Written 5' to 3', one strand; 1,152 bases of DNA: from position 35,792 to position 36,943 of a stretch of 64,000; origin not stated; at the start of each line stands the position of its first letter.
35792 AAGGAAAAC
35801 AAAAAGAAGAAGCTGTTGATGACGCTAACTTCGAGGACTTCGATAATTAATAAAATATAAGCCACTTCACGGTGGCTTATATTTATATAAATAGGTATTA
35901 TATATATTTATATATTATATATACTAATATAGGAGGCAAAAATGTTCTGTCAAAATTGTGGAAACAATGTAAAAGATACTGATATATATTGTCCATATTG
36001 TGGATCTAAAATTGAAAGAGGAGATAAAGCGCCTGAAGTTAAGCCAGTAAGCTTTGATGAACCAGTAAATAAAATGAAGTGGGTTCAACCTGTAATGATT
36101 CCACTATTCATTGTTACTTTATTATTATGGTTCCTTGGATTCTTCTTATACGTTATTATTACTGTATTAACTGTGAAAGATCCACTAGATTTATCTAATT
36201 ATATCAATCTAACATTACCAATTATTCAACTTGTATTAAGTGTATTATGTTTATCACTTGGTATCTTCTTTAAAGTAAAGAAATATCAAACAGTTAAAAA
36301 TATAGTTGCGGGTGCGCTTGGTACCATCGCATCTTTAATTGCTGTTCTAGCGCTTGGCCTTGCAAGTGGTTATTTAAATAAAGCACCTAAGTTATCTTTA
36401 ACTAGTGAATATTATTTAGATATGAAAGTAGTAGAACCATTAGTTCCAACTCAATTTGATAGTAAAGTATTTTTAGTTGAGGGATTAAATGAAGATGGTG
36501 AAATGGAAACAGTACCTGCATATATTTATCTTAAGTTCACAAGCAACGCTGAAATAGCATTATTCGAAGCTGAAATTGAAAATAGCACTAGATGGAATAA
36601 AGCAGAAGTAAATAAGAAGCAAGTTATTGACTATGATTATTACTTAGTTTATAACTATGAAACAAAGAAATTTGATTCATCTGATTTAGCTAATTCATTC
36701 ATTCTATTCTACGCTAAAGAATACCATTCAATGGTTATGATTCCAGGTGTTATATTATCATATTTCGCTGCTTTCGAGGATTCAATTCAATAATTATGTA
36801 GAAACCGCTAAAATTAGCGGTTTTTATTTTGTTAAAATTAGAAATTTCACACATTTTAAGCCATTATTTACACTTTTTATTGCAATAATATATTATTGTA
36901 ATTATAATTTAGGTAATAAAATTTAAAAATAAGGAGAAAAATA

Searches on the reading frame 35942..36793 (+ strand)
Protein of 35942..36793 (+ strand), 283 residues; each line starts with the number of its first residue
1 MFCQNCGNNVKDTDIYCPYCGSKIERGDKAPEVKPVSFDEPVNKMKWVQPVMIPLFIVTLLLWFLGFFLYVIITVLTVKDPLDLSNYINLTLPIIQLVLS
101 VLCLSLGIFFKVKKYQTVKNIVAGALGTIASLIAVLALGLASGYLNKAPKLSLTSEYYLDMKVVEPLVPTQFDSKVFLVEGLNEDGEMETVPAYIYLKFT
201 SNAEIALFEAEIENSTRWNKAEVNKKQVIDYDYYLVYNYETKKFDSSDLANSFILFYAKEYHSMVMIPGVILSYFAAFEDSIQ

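Call 86: search_protein_families(library=pfam, proteins=[window:35942-36793:+], max_evalue=0.001)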
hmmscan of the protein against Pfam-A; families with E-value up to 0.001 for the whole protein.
window:35942-36793:+ (283 aa): 4 families
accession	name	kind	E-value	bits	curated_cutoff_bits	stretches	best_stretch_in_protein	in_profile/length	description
PF13240.11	Zn_Ribbon_1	-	4.3e-07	29.9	25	1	2-23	1-22/23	zinc-ribbon domain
PF13248.11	Zn_ribbon_3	-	1.2e-05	25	27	1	3-24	5-26/26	zinc-ribbon domain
PF07690.21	MFS_1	-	0.0003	20.3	33.4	1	42-141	195-291/347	Major Facilitator Superfamily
PF12773.13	DZR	-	0.00061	20.3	27.3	1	3-25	1-23/45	Double zinc ribbon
